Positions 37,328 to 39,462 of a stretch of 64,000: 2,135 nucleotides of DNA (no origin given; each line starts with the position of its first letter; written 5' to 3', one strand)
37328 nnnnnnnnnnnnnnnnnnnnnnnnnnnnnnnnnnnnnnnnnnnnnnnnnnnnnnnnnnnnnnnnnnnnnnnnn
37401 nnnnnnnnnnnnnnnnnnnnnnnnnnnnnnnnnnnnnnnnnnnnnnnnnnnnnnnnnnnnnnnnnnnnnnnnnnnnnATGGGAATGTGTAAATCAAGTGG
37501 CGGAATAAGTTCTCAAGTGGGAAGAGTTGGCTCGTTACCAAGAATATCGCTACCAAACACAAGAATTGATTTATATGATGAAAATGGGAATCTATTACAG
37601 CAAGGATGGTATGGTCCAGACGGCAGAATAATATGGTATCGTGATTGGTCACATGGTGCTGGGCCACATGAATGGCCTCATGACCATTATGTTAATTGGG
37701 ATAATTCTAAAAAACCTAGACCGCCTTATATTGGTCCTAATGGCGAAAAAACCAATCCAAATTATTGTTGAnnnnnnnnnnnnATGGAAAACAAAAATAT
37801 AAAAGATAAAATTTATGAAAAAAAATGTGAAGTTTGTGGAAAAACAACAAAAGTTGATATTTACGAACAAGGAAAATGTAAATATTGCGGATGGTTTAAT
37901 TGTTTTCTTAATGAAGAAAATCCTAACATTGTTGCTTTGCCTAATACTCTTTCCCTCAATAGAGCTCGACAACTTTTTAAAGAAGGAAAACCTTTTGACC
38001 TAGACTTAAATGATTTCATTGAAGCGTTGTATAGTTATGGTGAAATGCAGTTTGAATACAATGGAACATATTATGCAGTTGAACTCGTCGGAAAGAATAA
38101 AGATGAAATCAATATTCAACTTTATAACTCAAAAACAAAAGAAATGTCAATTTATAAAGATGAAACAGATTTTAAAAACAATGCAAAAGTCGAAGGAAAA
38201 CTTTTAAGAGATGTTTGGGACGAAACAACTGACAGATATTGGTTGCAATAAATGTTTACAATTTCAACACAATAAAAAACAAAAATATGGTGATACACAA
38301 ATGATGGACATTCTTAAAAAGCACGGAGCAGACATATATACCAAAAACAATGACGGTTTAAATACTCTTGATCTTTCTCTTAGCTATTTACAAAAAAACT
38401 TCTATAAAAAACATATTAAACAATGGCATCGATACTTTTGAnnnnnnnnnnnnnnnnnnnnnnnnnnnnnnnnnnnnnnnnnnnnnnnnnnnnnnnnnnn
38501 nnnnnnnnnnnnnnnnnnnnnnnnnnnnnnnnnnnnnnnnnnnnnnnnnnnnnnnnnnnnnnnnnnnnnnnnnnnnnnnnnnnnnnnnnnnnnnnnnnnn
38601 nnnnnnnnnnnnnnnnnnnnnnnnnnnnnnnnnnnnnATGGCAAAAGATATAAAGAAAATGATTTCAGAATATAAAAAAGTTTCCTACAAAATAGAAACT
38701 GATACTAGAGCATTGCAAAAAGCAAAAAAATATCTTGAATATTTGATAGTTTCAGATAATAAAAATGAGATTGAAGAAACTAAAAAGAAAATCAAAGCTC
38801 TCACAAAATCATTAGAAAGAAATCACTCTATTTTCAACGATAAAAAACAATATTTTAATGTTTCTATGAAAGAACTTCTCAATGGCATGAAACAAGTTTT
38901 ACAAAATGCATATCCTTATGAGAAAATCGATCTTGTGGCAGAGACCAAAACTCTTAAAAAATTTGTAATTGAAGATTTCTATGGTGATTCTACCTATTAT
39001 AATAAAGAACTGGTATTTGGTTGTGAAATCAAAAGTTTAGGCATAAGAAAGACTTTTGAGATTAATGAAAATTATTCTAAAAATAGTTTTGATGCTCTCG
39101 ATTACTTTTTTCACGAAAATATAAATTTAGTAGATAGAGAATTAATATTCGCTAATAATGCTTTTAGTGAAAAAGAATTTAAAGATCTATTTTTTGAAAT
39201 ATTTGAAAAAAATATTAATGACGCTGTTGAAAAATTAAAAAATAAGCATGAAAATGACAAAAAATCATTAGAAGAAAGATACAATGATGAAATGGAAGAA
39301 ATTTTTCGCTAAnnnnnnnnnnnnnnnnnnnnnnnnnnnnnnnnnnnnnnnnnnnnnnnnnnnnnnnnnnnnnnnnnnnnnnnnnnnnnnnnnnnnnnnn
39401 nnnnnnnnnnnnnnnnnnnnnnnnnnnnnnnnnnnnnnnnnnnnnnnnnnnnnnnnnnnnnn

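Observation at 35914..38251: Tightly coupled four-gene operon (DUF4417, HNH-like zinc-finger protein, His-rich YD-like miniprotein, CPCC zinc-ribbon protein): candidate undescribed system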

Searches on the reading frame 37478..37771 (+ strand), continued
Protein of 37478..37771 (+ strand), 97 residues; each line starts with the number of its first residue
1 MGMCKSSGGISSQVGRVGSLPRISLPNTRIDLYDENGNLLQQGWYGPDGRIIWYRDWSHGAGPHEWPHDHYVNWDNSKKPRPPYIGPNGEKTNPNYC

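Call 84: search_solved_structures(query=A7, max_evalue=10, show_alignments=2)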
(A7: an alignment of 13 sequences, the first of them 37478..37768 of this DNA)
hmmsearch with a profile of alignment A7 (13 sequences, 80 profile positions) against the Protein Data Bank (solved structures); distinct sequences matched with E-value up to 10: 6.
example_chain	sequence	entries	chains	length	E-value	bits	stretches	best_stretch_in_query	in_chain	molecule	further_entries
5e9t_A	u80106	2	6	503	0.45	14.3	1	31-66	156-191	Glycosyltransferase Gtf1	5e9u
1jbr_A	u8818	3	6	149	0.47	14.2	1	21-79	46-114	Restrictocin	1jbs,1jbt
1aqz_A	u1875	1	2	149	0.49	14.1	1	21-79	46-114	RESTRICTOCIN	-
1r4y_A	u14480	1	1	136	2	12.2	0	21-79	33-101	Ribonuclease alpha-sarcin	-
4by2_A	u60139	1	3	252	7.5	10.3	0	23-55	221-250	ANASTRAL SPINDLE 2, SAS 4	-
1de3_A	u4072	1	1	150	9.4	10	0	21-79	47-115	RIBONUCLEASE ALPHA-SARCIN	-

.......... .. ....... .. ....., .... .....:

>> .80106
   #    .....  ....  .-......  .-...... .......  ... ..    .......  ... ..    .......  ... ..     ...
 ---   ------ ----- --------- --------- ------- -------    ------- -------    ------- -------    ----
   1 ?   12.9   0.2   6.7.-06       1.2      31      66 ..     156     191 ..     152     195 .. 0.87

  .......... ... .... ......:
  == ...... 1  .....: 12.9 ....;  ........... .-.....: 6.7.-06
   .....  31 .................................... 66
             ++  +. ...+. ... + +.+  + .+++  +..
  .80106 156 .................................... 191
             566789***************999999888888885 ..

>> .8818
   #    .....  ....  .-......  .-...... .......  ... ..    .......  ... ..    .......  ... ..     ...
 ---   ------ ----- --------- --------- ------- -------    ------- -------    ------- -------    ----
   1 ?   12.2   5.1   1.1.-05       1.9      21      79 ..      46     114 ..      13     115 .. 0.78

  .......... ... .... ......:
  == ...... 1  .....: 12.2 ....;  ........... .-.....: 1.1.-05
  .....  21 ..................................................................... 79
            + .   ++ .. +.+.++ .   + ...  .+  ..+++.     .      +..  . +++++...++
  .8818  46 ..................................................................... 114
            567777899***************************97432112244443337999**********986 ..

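Call 86: find_encoding_contigs(protein=P0295, flank=5000, max_places=3)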
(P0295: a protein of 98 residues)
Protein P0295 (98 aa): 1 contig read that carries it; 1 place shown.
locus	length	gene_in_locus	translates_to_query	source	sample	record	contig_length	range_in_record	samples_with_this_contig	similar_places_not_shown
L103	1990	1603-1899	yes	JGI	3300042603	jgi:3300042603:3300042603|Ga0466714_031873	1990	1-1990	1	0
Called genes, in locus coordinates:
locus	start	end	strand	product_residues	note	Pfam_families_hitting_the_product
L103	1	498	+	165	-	?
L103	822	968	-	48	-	-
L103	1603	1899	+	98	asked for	-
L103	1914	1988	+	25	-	?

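Call 87: find_encoding_contigs(protein=P0321, flank=5000, max_places=3)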
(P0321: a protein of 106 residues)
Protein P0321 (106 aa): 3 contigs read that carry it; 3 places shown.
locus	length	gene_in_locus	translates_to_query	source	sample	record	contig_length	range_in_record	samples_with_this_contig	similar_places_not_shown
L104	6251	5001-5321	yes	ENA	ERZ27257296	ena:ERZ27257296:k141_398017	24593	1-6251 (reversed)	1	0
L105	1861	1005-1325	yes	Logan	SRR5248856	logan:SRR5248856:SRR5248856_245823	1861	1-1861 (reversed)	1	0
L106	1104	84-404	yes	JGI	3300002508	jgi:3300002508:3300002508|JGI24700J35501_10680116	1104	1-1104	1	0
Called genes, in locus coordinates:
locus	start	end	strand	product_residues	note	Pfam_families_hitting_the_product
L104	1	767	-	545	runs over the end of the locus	PF00118:Cpn60_TCP1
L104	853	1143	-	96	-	PF00166:Cpn10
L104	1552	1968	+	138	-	PF18798:LPD3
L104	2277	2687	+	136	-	PF18798:LPD3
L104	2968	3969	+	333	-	PF01073:3Beta_HSD, PF01370:Epimerase, PF02719:Polysacc_synt_2, PF04321:RmlD_sub_bind, PF07993:NAD_binding_4 (faint), PF13460:NAD_binding_10 (faint), PF16363:GDP_Man_Dehyd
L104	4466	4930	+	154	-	-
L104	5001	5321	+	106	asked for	PF00521:DNA_topoisoIV, PF03989:DNA_gyraseA_C (faint)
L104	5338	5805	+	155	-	-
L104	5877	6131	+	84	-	-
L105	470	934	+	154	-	-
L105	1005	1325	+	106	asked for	PF00521:DNA_topoisoIV, PF03989:DNA_gyraseA_C (faint)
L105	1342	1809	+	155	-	-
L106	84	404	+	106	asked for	PF00521:DNA_topoisoIV, PF03989:DNA_gyraseA_C (faint)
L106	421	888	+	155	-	-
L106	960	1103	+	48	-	?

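Call 88: find_encoding_contigs(protein=P0368, flank=5000, max_places=3)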
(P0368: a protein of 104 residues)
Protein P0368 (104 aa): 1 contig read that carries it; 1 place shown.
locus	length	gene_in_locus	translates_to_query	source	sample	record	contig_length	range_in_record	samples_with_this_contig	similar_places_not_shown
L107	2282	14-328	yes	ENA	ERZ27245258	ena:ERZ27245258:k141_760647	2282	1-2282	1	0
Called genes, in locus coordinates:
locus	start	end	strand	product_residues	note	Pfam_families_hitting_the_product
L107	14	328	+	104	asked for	-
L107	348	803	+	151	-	PF14206:Cys_rich_CPCC (weak)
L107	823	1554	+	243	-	PF14386:DUF4417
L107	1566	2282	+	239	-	?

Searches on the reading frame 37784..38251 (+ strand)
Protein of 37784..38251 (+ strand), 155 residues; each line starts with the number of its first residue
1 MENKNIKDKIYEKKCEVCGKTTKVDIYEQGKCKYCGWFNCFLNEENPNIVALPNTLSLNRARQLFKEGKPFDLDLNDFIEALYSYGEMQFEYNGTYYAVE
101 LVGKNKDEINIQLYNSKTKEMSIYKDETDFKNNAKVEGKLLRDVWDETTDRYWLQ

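Call 3: search_protein_families(library=pfam, proteins=[window:37784-38251:+], max_evalue=0.1)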
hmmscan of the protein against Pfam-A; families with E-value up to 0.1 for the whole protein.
window:37784-38251:+ (155 aa): 2 families
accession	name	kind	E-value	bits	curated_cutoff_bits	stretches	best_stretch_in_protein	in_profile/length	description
PF14206.11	Cys_rich_CPCC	-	7.7e-05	22.8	24.5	1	14-67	2-56/75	Cysteine-rich CPCC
PF20622.4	Big_15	-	0.053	13.8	27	0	83-121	36-73/82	Bacterial Ig domain (Big_16)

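Call 4: search_protein_families(library=phrogs, proteins=[window:37784-38251:+], max_evalue=0.1)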
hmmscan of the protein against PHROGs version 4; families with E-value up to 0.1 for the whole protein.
window:37784-38251:+ (155 aa): 2 families
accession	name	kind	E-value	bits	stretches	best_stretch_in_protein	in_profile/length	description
phrog_6332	-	unknown function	1.8e-08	35.2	1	12-71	7-59/60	-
phrog_3711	-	unknown function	1.2e-06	29.6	1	74-148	2-72/77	-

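Call 5: search_protein_families(library=padloc, proteins=[window:37784-38251:+], max_evalue=0.1)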
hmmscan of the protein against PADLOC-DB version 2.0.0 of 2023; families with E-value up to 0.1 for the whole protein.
window:37784-38251:+ (155 aa): 1 family
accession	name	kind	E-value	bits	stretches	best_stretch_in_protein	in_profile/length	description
PDLC01293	Cas10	-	0.013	12.5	1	7-102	338-421/577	CAS-III; effector_LS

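Call 10: search_protein_families(library=ncbifam, proteins=[window:37784-38251:+], max_evalue=0.05)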
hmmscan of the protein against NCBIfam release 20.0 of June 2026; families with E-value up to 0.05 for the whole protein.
window:37784-38251:+ (155 aa): 1 family
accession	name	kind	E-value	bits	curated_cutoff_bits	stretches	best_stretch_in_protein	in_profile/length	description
NF002361.0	PRK01326.1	equivalog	0.017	14.2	428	1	91-142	228-279/336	peptidylprolyl isomerase PrsA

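Call 45: search_solved_structures(query=A4, max_evalue=10, show_alignments=2)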
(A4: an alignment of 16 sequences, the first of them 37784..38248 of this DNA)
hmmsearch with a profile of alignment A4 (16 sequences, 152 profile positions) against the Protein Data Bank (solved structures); distinct sequences matched with E-value up to 10: 19.
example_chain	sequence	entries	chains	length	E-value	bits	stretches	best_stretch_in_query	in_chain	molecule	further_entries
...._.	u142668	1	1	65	2e-06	31.2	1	5-67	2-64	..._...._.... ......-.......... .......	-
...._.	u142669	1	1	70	3.2e-06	30.5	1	12-68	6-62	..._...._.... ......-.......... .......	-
5l0m_A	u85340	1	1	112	0.063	16.6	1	7-54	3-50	Nuclear receptor subfamily 5 group A member 2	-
2a66_A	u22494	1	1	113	0.21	14.9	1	8-54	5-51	Orphan nuclear receptor NR5A2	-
6g81_A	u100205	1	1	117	0.22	14.8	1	6-47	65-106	Hydrogenase maturation factor HypA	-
2kdx_A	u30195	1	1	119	0.22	14.8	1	6-47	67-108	Hydrogenase/urease nickel incorporation protein hypA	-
6rjy_A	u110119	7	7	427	1.1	12.5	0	70-94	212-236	Arabino-oligosaccharids-binding protein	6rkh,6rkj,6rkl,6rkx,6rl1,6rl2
2ff0_A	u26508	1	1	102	1.4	12.2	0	14-46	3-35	Steroidogenic factor 1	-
2hev_R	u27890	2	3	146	1.6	12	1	9-49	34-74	Tumor necrosis factor receptor superfamily member 4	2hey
7nkx_Y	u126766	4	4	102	1.6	12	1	12-37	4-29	Chromatin elongation factor SPT4 | Transcription elongation factor SPT4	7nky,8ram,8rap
6ogx_G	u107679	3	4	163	2.1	11.7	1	9-49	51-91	Tumor necrosis factor receptor superfamily member 4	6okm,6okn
2env_A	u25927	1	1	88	2.2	11.6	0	16-50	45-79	Peroxisome proliferator-activated receptor delta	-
7yk4_A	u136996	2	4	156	3.1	11.1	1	9-49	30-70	Tumor necrosis factor receptor superfamily member 4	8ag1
8pki_K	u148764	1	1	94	3.7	10.8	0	15-54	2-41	Nuclear receptor subfamily 5 group A member 2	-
1rxr_A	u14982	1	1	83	6.6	10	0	12-37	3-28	RETINOIC ACID RECEPTOR-ALPHA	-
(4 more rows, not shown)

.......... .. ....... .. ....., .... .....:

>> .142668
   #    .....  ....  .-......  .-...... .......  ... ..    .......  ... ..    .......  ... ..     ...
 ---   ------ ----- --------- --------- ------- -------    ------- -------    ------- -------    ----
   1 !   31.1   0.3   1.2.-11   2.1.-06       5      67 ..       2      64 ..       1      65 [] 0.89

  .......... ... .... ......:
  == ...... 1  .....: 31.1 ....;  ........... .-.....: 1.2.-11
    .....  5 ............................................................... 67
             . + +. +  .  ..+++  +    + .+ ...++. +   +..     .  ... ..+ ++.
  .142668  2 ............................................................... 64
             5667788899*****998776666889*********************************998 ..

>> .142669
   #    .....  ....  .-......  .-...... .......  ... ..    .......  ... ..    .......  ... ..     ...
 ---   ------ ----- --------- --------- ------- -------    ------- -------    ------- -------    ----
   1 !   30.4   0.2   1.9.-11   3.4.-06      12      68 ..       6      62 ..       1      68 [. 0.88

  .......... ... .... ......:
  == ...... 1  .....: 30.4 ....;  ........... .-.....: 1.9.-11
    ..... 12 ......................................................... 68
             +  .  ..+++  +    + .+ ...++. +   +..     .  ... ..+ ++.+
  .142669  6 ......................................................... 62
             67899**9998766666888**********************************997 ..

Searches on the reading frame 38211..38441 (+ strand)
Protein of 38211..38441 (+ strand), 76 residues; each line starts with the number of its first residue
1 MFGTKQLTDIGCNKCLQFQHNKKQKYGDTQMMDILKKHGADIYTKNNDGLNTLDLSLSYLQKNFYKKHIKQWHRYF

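Call 3: search_protein_families(library=pfam, proteins=[window:38211-38441:+], max_evalue=0.1)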
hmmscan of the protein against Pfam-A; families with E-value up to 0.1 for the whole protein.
window:38211-38441:+ (76 aa): 2 families
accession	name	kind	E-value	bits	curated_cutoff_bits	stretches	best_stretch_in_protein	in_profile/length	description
PF13637.12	Ank_4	-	0.022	15.5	22.7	1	26-59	7-40/50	Ankyrin repeats (many copies)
PF13857.12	Ank_5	-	0.043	14.7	27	1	25-55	25-55/56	Ankyrin repeats (many copies)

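Call 4: search_protein_families(library=phrogs, proteins=[window:38211-38441:+], max_evalue=0.1)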
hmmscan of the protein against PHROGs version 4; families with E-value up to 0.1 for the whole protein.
window:38211-38441:+ (76 aa): 0 families

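Call 5: search_protein_families(library=padloc, proteins=[window:38211-38441:+], max_evalue=0.1)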
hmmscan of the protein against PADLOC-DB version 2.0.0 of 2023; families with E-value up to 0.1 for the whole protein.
window:38211-38441:+ (76 aa): 1 family
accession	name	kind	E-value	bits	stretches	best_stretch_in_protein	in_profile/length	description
PDLC04783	PDC-M72A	-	0.0052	14.1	1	26-69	240-283/392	-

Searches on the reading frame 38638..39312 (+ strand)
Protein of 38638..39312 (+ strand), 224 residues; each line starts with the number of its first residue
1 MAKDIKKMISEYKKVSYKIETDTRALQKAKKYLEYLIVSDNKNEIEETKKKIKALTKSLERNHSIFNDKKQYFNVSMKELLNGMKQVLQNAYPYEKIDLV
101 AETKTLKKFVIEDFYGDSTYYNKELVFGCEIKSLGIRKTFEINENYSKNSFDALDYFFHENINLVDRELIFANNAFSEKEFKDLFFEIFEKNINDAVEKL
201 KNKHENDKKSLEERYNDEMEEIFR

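Call 3: search_protein_families(library=pfam, proteins=[window:38638-39312:+], max_evalue=0.1)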
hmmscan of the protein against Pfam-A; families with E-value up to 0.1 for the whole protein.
window:38638-39312:+ (224 aa): 1 family
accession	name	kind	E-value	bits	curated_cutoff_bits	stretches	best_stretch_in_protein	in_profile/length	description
PF24079.1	UBR4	-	0.0029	18.4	27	1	3-72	20-88/125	E3 ubiquitin-protein ligase UBR4-like domain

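Call 4: search_protein_families(library=phrogs, proteins=[window:38638-39312:+], max_evalue=0.1)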
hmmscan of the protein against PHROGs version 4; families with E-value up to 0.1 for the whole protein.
window:38638-39312:+ (224 aa): 1 family
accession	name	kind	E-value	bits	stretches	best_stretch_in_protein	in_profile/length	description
phrog_30120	-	unknown function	0.021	13.9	1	30-90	534-592/858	-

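Call 5: search_protein_families(library=padloc, proteins=[window:38638-39312:+], max_evalue=0.1)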
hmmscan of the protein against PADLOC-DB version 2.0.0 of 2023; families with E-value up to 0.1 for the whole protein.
window:38638-39312:+ (224 aa): 0 families

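Call 10: search_protein_families(library=ncbifam, proteins=[window:38638-39312:+], max_evalue=0.05)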
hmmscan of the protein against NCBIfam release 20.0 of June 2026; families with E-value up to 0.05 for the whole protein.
window:38638-39312:+ (224 aa): 0 families
